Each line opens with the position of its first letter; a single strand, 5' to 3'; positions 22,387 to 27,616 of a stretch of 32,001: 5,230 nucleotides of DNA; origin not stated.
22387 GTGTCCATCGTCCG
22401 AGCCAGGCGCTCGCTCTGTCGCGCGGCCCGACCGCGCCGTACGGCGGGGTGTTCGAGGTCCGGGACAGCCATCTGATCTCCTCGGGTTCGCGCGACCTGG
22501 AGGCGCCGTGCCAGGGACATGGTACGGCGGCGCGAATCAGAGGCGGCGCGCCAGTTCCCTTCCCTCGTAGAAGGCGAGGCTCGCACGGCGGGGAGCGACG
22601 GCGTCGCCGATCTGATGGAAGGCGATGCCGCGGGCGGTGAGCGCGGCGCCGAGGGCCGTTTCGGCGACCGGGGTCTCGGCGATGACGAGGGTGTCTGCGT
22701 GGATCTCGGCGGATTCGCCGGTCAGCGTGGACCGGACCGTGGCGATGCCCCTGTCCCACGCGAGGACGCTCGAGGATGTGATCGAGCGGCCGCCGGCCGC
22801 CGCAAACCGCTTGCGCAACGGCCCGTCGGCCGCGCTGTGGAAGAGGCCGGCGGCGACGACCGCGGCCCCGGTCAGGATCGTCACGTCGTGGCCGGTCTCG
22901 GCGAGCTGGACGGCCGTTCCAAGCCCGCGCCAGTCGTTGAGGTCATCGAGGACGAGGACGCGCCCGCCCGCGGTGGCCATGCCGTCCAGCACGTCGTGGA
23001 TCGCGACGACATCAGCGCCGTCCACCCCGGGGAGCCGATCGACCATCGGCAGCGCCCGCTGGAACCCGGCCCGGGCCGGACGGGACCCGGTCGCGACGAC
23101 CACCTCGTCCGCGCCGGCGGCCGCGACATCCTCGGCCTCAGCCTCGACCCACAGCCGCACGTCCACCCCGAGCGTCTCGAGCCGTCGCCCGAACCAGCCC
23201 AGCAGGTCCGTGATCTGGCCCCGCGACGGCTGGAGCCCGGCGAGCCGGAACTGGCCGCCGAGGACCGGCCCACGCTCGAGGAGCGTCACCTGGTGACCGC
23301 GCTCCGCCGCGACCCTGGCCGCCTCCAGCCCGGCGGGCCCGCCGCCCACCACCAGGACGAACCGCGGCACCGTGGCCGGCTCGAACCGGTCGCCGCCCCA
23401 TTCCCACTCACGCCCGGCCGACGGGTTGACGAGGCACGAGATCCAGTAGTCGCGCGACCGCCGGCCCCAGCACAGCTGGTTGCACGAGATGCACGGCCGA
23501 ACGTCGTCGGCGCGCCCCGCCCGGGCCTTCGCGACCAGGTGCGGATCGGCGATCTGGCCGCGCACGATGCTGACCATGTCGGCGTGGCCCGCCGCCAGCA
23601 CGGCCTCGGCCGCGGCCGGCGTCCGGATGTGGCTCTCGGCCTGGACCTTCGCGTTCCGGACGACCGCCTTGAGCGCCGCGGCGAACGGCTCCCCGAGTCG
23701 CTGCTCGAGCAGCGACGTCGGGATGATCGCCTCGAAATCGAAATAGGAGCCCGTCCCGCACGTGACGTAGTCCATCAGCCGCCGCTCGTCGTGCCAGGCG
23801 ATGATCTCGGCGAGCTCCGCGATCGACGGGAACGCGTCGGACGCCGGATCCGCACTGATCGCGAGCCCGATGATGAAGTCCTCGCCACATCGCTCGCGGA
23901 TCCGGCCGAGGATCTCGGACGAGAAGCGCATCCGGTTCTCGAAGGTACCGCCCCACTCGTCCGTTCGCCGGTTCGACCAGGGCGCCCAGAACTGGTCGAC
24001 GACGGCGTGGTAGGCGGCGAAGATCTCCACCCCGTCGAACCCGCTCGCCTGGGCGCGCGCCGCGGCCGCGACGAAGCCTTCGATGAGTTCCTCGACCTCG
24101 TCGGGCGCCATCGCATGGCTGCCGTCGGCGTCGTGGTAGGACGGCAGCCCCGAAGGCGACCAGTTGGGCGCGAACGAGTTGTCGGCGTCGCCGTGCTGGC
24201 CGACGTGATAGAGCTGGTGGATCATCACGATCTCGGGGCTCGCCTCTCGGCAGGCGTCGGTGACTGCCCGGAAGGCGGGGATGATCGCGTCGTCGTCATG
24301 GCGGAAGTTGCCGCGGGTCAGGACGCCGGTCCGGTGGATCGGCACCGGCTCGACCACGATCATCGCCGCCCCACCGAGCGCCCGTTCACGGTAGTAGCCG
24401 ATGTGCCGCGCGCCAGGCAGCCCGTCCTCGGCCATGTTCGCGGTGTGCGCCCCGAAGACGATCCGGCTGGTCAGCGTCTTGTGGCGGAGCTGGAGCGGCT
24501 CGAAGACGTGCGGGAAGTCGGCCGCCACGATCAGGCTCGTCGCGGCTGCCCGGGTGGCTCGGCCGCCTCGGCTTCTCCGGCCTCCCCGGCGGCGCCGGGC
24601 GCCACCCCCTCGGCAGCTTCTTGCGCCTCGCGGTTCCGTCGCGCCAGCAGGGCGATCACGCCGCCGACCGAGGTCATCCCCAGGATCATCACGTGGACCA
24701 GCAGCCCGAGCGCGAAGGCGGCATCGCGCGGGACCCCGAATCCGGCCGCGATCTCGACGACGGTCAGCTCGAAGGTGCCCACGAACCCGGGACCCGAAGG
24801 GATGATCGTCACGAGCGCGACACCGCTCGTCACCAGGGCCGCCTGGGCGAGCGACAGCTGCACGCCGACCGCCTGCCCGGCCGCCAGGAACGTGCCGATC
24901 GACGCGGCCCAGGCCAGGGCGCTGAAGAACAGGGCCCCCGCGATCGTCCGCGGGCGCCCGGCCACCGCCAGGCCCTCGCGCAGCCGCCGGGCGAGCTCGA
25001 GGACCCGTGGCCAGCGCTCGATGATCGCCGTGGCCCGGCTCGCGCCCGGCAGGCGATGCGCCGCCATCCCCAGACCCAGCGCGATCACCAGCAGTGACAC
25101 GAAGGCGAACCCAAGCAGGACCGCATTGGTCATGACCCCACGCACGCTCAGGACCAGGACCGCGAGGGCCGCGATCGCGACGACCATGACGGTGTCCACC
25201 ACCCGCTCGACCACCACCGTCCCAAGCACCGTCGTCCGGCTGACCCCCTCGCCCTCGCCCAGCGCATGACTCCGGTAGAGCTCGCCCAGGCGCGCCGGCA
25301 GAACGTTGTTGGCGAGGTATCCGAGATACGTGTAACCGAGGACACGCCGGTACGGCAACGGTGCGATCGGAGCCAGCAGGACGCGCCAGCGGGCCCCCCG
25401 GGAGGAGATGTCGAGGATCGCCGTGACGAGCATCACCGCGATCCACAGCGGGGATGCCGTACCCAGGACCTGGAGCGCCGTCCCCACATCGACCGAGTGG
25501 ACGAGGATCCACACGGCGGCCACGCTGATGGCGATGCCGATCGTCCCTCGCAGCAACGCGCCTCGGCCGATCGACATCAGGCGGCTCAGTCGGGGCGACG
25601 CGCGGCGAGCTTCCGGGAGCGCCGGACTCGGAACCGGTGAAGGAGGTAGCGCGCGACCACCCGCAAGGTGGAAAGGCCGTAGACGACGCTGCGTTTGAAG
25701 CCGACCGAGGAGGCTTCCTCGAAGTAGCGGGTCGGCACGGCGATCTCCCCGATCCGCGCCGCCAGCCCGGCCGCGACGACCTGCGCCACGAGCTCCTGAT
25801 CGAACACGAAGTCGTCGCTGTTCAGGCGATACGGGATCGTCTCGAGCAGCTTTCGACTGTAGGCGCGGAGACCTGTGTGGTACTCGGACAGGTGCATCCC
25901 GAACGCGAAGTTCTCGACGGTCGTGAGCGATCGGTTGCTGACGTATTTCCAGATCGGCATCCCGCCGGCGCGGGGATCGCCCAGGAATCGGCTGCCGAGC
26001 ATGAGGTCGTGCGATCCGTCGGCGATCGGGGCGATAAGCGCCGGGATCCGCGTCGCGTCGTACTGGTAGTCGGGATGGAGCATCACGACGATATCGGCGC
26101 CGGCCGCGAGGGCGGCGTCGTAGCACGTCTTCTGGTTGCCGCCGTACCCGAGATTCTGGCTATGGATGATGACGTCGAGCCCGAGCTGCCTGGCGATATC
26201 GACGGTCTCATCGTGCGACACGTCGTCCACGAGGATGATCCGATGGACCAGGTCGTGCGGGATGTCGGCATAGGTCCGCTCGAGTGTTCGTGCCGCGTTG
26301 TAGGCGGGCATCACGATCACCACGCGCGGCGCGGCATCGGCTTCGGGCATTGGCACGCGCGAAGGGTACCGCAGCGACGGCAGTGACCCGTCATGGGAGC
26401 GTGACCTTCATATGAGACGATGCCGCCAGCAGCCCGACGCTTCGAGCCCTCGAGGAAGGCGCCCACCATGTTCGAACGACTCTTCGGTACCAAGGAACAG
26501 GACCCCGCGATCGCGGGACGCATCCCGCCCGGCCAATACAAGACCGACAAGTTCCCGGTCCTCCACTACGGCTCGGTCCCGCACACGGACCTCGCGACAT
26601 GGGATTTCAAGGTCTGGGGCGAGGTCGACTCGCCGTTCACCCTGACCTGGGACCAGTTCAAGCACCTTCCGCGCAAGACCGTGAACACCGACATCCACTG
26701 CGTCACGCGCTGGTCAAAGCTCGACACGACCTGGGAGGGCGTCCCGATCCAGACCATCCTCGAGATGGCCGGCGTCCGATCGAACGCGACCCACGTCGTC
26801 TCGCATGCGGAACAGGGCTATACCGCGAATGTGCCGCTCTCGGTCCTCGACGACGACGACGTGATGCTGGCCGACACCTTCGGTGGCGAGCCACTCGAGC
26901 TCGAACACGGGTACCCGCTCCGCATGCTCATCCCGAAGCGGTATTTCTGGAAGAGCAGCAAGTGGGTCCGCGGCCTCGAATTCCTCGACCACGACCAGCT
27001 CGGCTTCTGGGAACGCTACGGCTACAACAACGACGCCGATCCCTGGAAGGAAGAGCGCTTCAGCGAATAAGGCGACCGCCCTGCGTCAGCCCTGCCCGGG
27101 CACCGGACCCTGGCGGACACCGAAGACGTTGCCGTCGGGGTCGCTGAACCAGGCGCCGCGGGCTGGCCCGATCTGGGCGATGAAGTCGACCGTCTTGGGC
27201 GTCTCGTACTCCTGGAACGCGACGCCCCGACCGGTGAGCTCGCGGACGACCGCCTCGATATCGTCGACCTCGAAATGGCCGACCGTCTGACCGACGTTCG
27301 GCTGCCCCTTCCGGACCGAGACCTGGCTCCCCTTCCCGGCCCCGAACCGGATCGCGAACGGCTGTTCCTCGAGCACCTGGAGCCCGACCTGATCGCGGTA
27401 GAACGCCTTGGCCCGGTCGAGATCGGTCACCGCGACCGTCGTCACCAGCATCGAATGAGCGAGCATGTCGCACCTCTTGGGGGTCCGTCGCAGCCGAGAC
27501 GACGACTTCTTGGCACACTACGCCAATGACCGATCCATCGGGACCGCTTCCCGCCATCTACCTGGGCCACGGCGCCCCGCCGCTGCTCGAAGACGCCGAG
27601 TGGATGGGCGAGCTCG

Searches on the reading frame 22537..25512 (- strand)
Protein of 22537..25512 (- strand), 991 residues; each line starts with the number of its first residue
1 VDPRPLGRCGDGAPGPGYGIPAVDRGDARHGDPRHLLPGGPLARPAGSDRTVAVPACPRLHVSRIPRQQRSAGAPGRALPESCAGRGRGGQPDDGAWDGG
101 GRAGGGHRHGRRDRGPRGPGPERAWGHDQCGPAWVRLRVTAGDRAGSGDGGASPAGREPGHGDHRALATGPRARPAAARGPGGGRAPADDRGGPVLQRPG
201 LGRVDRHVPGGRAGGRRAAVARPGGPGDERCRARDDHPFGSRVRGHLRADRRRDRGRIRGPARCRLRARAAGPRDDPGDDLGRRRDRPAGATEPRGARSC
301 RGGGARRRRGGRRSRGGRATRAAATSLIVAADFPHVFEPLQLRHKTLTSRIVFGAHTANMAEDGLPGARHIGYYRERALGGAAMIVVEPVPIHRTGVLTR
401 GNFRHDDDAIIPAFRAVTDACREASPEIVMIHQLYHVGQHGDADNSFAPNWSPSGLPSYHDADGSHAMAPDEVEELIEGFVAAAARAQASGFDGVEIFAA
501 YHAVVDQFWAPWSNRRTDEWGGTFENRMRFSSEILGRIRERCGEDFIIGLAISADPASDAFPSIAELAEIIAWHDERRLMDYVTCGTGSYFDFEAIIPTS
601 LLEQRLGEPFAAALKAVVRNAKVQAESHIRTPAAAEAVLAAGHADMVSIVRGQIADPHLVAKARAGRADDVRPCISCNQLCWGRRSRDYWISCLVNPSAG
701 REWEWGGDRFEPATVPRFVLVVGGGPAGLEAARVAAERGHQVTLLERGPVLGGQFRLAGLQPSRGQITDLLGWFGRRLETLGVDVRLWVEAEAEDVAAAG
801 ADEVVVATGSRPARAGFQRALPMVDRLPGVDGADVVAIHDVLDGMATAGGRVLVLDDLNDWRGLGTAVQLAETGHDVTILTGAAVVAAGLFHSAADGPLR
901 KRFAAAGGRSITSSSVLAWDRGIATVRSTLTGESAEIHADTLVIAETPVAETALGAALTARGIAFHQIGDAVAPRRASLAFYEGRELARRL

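Call 7: search_protein_families(library=pfam, proteins=[window:22537-25512:-])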
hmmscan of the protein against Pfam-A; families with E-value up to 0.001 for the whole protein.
window:22537-25512:- (991 aa): 10 families
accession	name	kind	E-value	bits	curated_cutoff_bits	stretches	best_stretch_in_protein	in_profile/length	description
PF00724.26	Oxidored_FMN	-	1.1e-50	173.3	27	1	336-669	2-341/342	NADH:flavin oxidoreductase / NADH oxidase family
PF07992.20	Pyr_redox_2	-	9.2e-11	42.1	26.1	1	719-945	3-234/291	Pyridine nucleotide-disulphide oxidoreductase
PF12831.13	FAD_oxidored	-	2e-09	37.7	27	1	719-764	2-47/416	FAD dependent oxidoreductase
PF13450.12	NAD_binding_8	-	3.4e-08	34.1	21.9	1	721-755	1-35/68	NAD(P)-binding Rossmann-like domain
PF00070.33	Pyr_redox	-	2.1e-07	31.8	22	1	719-752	2-35/82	Pyridine nucleotide-disulphide oxidoreductase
PF03486.20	HI0933_like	-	6.4e-07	29.5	50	1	719-759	3-43/244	HI0933-like protein Rossmann domain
PF00890.30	FAD_binding_2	-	5.3e-06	26.3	20.4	1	719-758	2-41/414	FAD binding domain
PF01134.28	GIDA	-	0.00022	20.8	22.1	1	719-745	2-28/391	Glucose inhibited division protein A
PF01494.25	FAD_binding_3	-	0.00037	20.2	22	1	719-750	4-35/349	FAD binding domain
PF01946.23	Thi4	-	0.00094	18.9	26.2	0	719-759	20-61/235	Thi4 family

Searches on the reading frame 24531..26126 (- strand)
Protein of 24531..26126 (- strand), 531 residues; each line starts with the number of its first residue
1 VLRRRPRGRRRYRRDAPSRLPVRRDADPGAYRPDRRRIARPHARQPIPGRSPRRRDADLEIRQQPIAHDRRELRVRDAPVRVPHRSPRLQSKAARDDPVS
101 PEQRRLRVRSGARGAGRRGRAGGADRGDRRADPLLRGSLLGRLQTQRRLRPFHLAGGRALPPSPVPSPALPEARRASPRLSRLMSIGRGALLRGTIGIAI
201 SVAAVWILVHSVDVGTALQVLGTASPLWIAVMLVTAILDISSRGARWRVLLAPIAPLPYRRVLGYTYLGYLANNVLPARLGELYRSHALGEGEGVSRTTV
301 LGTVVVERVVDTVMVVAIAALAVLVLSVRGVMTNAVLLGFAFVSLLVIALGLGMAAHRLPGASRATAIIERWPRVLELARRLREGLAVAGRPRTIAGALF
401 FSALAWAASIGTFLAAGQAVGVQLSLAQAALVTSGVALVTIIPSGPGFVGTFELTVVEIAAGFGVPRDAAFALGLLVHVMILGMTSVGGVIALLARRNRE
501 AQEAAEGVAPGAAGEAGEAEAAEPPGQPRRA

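Call 8: search_protein_families(library=pfam, proteins=[window:24531-26126:-], max_evalue=0.01)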
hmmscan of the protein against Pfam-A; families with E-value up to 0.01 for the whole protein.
window:24531-26126:- (531 aa): 1 family
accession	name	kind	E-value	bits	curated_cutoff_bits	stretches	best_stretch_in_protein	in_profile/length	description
PF03706.18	LPG_synthase_TM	-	7.4e-43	147.6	33.4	1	196-487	3-300/302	Lysylphosphatidylglycerol synthase TM region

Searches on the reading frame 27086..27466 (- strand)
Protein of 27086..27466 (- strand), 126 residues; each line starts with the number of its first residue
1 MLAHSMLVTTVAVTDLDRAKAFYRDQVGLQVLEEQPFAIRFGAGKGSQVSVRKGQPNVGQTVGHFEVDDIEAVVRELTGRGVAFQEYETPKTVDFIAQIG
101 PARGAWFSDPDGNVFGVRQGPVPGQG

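Call 7: search_protein_families(library=pfam, proteins=[window:27086-27466:-])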
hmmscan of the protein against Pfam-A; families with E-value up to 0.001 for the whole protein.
window:27086-27466:- (126 aa): 3 families
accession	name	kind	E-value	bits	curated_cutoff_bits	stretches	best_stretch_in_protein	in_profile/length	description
PF00903.31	Glyoxalase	-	2.7e-10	41.1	20.6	1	9-115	5-119/121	Glyoxalase/Bleomycin resistance protein/Dioxygenase superfamily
PF18029.7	Glyoxalase_6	-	1.7e-05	25.9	23.6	1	10-117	3-105/106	Glyoxalase-like domain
PF22677.2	Ble-like_N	-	5.8e-05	23.2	24.5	1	13-33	9-29/41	Bleomycin resistance protein-like N-terminal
